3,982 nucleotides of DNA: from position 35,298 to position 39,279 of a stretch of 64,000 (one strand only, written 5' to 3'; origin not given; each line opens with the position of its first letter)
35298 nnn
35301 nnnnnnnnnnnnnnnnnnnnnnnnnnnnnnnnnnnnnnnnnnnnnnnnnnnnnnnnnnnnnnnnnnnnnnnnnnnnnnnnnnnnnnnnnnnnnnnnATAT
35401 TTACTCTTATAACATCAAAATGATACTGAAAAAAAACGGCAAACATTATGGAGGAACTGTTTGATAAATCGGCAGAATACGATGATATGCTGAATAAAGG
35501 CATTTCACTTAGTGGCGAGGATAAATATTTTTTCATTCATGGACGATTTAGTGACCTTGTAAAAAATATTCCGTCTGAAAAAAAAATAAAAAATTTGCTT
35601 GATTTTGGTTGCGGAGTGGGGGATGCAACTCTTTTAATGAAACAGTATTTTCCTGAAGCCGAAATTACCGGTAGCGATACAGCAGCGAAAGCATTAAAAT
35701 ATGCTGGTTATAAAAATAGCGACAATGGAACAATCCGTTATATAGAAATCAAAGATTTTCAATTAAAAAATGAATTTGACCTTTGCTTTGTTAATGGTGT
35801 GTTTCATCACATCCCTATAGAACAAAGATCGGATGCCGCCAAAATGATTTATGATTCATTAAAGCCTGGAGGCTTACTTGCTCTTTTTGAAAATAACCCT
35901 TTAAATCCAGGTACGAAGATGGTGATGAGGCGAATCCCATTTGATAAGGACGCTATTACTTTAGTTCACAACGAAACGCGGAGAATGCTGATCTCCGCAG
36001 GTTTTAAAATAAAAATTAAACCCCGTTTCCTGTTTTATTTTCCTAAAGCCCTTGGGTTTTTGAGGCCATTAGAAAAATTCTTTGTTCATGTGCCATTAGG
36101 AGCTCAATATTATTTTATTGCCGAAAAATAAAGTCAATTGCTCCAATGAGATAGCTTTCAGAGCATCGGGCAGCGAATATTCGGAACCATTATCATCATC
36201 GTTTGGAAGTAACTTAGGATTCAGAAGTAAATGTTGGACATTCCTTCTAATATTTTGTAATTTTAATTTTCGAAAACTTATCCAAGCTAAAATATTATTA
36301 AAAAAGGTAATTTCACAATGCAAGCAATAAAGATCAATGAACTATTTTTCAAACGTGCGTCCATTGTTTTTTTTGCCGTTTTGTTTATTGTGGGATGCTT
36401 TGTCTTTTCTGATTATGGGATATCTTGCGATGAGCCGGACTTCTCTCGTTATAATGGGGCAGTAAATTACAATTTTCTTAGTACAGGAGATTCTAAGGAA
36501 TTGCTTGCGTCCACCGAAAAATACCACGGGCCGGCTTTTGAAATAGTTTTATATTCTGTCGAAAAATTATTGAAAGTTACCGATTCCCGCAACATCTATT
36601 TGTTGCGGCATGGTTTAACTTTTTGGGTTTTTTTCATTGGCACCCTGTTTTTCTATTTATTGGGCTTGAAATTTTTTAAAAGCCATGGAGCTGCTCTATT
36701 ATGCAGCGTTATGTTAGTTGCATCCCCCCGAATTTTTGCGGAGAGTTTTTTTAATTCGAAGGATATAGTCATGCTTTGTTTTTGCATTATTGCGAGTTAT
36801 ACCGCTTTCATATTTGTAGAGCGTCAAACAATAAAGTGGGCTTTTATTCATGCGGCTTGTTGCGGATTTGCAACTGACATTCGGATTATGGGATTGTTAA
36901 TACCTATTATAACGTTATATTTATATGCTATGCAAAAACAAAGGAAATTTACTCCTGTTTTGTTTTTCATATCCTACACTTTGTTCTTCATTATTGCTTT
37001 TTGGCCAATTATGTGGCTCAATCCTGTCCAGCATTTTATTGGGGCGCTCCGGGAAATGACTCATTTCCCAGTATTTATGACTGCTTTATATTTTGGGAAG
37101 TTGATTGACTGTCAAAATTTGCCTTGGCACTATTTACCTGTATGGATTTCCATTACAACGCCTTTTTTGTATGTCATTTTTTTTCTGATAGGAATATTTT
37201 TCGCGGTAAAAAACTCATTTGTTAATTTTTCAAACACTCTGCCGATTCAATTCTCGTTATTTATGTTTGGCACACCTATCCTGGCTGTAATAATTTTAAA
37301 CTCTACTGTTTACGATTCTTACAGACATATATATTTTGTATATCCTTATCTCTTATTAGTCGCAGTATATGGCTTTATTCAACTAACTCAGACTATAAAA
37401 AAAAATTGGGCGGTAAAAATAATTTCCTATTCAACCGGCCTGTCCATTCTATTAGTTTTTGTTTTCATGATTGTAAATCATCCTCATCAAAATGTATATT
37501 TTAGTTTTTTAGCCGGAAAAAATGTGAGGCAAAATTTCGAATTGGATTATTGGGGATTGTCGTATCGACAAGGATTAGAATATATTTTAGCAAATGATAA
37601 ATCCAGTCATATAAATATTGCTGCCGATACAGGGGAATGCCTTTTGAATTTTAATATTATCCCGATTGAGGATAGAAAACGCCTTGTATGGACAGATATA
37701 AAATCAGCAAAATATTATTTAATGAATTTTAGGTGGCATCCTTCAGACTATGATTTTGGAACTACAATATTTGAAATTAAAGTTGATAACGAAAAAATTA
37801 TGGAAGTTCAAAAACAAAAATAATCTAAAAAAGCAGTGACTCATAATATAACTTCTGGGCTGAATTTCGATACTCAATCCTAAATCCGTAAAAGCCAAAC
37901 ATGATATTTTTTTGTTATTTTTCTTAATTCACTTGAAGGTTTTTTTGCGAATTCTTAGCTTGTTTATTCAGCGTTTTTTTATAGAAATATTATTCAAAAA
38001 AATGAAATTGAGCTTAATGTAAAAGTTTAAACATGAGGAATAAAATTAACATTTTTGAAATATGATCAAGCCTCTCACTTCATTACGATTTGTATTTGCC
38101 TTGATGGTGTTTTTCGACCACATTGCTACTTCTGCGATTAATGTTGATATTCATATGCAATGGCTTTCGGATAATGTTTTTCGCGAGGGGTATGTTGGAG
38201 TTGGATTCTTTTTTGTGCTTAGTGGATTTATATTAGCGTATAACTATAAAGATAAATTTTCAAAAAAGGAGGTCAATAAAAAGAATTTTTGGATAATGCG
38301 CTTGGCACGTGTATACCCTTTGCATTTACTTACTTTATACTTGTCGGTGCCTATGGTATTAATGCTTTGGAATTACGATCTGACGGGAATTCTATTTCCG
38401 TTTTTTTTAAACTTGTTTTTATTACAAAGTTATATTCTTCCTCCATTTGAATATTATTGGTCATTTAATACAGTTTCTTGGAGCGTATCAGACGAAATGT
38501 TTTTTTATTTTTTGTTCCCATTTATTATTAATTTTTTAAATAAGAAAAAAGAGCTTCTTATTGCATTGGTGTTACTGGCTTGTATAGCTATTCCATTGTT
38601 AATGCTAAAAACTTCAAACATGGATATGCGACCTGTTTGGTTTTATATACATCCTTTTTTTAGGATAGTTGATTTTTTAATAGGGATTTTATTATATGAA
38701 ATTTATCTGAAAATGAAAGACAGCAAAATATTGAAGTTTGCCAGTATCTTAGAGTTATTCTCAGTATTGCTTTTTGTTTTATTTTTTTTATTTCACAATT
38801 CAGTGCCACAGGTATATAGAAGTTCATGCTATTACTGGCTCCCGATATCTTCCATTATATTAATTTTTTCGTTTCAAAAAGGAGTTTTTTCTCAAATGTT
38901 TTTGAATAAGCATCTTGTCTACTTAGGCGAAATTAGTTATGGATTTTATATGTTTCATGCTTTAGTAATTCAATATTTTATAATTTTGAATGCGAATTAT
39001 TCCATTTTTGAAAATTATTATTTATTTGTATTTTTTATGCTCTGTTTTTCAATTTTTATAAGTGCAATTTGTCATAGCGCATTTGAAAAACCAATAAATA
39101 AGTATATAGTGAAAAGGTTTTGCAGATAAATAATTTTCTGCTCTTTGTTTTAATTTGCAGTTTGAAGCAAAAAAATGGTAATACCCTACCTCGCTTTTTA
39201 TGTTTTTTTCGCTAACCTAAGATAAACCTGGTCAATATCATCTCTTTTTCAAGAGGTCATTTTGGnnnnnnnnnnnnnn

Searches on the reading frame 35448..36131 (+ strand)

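Call 10: search_protein_families(library=pfam, proteins=[window:35448-36131:+], max_evalue=0.01)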
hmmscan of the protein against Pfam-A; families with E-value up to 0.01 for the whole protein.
window:35448-36131:+ (227 aa): 8 families
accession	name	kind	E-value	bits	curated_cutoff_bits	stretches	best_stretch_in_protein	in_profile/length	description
PF08242.18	Methyltransf_12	-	2.9e-15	57.2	30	1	51-144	1-98/98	Methyltransferase domain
PF08241.18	Methyltransf_11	-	6.3e-15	56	21.2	1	51-145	1-94/95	Methyltransferase domain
PF13649.12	Methyltransf_25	-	9.1e-15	55.6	27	1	51-142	2-97/97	Methyltransferase domain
PF13489.12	Methyltransf_23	-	1.2e-10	41.8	27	1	34-146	9-116/164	Methyltransferase domain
PF13847.12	Methyltransf_31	-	1.7e-09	37.9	27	1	46-146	3-109/145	Methyltransferase domain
PF05175.20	MTS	-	8.2e-09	35.8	23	1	37-154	23-146/170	Methyltransferase small domain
PF01209.24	Ubie_methyltran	-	1.5e-07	31.5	20.1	1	2-149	10-154/233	ubiE/COQ5 methyltransferase family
PF02353.26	CMAS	-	0.00082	19.2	27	1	48-146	64-164/273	Mycolic acid cyclopropane synthetase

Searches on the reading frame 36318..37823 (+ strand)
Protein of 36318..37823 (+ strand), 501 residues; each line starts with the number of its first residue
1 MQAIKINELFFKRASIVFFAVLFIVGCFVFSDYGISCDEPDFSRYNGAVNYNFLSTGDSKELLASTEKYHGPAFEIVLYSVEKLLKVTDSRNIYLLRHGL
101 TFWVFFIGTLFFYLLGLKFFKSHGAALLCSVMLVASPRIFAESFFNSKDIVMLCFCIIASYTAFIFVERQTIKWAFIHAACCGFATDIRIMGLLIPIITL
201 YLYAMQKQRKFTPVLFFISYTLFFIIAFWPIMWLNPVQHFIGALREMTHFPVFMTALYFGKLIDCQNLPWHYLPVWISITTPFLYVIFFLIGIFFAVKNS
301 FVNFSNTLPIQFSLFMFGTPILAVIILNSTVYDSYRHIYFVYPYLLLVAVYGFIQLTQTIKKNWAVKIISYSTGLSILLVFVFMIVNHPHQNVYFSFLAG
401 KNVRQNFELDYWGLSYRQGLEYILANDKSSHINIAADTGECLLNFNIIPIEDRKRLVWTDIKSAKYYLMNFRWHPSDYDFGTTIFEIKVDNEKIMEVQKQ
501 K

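Call 10: search_protein_families(library=pfam, proteins=[window:36318-37823:+], max_evalue=0.01)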
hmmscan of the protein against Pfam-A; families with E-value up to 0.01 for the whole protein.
window:36318-37823:+ (501 aa): 1 family
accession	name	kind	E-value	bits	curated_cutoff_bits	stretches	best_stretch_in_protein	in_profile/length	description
PF13231.12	PMT_2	-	1.1e-06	29.4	26.1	1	107-233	34-160/160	Dolichyl-phosphate-mannose-protein mannosyltransferase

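Call 85: search_protein_families(library=ncbifam, proteins=[window:36318-37823:+], max_evalue=0.001)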
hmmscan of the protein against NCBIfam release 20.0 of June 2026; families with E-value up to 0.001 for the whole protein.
window:36318-37823:+ (501 aa): 0 families

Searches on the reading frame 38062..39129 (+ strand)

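Call 10: search_protein_families(library=pfam, proteins=[window:38062-39129:+], max_evalue=0.01)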
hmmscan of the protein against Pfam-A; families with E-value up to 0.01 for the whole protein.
window:38062-39129:+ (355 aa): 1 family
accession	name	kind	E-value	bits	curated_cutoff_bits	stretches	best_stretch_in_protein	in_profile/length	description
PF01757.29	Acyl_transf_3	-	2.4e-23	83.1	31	1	7-337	6-324/326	Acyltransferase domain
